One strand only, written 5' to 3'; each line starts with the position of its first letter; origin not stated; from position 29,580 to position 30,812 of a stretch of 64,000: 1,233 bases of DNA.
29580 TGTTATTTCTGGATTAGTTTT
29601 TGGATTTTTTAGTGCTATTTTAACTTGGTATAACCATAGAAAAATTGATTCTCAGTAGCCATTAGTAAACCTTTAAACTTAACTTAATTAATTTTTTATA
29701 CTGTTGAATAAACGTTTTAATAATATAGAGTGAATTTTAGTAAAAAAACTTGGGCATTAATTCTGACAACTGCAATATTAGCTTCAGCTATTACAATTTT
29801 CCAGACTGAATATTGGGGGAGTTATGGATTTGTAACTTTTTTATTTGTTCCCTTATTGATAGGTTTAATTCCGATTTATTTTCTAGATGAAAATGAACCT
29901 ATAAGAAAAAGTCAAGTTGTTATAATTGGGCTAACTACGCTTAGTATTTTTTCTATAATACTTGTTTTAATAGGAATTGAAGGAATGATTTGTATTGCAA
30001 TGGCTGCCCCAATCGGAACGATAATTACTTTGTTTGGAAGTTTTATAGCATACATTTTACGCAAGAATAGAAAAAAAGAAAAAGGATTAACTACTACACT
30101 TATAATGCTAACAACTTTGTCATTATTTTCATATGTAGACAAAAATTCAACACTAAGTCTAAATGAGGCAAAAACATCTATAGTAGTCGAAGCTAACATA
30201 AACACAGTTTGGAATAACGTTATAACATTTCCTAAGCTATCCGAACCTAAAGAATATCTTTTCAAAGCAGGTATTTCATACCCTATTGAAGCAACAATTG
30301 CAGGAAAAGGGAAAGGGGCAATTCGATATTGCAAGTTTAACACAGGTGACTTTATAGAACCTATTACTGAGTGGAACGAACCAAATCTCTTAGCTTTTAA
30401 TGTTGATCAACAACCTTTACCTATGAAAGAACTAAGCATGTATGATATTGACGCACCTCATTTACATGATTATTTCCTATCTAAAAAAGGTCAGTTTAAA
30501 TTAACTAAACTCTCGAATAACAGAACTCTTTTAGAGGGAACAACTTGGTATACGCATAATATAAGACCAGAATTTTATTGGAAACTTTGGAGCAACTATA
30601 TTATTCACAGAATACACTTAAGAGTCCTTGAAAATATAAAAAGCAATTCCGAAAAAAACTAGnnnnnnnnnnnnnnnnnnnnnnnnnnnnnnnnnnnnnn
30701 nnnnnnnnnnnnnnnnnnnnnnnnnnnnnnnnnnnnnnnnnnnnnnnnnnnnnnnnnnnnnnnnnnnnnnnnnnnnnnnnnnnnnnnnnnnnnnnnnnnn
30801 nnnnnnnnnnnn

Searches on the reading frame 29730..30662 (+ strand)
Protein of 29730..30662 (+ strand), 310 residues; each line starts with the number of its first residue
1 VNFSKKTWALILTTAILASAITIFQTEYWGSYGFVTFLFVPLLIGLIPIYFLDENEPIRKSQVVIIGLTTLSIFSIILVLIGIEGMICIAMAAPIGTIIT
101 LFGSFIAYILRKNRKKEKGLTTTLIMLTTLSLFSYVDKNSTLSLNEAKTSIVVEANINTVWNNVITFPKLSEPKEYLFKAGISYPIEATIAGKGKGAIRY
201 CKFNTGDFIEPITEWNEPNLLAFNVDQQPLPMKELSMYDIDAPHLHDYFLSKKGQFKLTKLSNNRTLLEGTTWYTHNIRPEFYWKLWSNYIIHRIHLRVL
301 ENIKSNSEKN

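Call 16: search_protein_families(library=pfam, proteins=[window:29730-30662:+])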
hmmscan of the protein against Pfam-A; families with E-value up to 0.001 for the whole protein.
window:29730-30662:+ (310 aa): 0 families

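Call 62: find_homologous_proteins(query=window:29730-30662:+, max_evalue=1e-30)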
Query window:29730-30662:+ (310 aa): 2343 proteins with E <= 1e-30 among 3753 candidates; the best 120 are listed.
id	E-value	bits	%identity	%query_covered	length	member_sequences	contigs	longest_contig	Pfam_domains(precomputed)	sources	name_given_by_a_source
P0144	4.8e-202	688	99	100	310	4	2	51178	-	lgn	-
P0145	1.3e-146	506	69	100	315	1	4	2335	-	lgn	-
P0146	9.9e-132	457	63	100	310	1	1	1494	-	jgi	jgi:hypothetical protein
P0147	2.8e-131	456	63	100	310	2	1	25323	-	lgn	-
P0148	8.8e-118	411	71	79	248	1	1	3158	-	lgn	-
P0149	1.7e-102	361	52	100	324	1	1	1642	-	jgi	jgi:hypothetical protein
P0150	9.2e-102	359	51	99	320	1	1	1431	-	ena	-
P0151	9.8e-102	359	51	99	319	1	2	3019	PF10604.16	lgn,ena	-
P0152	1.3e-101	358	51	98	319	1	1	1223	-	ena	-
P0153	6.6e-101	356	52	98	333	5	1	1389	PF10604.16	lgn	-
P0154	1.4e-100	355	50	100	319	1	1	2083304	-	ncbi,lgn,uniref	ncbi:hypothetical protein [Fluviicola sp.]|uniref:hypothetical protein n=1 Tax=Fluviicola sp. TaxID=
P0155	2.4e-100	354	51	99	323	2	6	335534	-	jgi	jgi:hypothetical protein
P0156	3.3e-100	354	52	99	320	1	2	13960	-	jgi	jgi:hypothetical protein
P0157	3.5e-100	353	52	98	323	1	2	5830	-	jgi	jgi:hypothetical protein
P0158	6.3e-100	353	50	99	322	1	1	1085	-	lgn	-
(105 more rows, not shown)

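Call 63: find_encoding_contigs(protein=P0144, flank=4000, max_places=8)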
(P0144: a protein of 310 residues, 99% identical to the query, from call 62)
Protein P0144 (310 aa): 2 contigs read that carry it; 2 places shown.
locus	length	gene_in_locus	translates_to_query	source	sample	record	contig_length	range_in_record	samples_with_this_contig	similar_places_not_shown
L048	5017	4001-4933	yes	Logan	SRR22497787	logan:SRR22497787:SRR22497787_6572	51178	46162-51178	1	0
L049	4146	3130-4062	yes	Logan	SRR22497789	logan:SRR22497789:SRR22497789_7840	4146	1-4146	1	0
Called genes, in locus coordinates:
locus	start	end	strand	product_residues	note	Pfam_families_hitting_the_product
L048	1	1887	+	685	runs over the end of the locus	PF17804:TSP_NTD, PF03572:Peptidase_S41, PF11818:DUF3340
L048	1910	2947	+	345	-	-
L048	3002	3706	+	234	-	PF16266:DUF4919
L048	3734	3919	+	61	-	-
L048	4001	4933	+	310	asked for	-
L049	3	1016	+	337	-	?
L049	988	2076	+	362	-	-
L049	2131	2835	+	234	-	PF16266:DUF4919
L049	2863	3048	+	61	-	-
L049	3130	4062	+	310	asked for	-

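Call 64: find_encoding_contigs(protein=P0147, flank=4000, max_places=3)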
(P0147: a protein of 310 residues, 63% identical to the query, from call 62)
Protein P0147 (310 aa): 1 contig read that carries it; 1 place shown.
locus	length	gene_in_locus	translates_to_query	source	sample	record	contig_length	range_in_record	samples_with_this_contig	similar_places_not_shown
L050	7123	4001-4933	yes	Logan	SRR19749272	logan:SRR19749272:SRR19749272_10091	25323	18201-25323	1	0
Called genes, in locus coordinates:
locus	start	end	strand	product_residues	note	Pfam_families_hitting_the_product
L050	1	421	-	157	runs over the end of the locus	-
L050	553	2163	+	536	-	PF06418:CTP_synth_N, PF00117:GATase, PF07722:Peptidase_C26 (weak)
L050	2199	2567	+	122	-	PF13648:Lipocalin_4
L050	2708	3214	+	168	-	PF12802:MarR_2 (weak)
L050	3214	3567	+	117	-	-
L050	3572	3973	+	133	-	-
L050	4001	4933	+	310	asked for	-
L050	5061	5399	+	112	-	-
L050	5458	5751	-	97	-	PF05016:ParE_toxin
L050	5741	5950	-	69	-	-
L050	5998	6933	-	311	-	PF00056:Ldh_1_N, PF02866:Ldh_1_C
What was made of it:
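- Tried and rejected: Relative L050 has lost synteny at the copy-1 locus, so it is uninformative (call 64).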
